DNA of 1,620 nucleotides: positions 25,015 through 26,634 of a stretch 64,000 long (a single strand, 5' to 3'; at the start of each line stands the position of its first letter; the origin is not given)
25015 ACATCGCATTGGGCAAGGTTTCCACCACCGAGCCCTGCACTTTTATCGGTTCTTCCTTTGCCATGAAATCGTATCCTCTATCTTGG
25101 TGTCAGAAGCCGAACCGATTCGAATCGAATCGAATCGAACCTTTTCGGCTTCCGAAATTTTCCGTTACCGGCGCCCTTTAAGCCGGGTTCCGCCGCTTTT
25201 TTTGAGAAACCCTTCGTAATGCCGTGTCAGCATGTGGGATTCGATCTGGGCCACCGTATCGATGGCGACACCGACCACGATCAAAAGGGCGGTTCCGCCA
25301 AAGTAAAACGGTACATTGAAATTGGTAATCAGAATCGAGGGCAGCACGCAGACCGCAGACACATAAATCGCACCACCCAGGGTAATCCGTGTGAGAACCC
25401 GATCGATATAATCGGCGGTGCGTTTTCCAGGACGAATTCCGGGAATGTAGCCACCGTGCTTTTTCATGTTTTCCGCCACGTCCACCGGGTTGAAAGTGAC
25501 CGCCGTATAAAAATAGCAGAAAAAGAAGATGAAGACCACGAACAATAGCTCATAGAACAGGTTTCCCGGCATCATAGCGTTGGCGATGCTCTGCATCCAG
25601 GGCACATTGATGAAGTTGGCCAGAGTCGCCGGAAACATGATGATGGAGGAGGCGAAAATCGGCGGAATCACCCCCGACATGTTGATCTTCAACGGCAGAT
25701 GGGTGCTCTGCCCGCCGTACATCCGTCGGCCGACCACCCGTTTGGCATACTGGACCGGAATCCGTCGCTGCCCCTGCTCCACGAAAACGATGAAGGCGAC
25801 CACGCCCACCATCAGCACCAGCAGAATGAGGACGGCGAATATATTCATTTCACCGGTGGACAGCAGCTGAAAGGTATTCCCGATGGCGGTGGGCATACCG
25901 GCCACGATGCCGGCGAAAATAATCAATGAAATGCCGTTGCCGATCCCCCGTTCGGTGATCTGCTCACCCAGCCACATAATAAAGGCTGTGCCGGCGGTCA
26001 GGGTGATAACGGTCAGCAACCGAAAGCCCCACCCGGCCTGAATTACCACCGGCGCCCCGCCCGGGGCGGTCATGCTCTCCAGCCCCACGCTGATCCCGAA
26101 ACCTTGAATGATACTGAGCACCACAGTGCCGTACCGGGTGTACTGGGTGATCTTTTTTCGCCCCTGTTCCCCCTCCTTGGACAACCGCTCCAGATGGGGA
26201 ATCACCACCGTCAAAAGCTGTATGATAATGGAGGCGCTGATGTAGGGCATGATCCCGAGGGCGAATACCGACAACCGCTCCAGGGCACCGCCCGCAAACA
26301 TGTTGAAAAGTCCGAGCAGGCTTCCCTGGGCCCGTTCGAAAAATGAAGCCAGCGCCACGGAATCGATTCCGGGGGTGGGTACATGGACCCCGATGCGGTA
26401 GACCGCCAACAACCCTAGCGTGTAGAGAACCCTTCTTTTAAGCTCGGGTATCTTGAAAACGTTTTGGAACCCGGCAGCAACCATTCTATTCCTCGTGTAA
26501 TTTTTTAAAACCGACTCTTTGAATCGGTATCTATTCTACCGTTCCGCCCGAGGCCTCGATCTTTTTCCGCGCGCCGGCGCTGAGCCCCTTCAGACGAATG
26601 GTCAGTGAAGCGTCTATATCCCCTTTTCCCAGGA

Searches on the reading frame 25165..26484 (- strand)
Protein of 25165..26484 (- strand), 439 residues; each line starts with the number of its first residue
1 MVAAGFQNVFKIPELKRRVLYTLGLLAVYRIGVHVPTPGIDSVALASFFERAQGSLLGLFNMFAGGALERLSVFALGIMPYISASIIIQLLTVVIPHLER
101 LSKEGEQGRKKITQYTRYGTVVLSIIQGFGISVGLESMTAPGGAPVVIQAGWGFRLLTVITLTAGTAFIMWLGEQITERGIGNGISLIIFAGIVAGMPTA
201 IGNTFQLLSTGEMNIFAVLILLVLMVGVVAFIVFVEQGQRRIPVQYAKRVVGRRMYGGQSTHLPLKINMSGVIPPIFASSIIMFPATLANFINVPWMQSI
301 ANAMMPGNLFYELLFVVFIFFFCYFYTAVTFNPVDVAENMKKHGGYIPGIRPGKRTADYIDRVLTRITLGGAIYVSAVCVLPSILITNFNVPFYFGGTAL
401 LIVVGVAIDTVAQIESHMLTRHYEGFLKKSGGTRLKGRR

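Call 88: search_protein_families(library=pfam, proteins=[window:25165-26484:-], max_evalue=1e-10)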
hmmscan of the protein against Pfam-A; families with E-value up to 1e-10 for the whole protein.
window:25165-26484:- (439 aa): 1 family
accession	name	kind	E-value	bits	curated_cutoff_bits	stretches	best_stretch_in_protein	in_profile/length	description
PF00344.25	SecY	-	2.8e-124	414.9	32.2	1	72-411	1-306/306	SecY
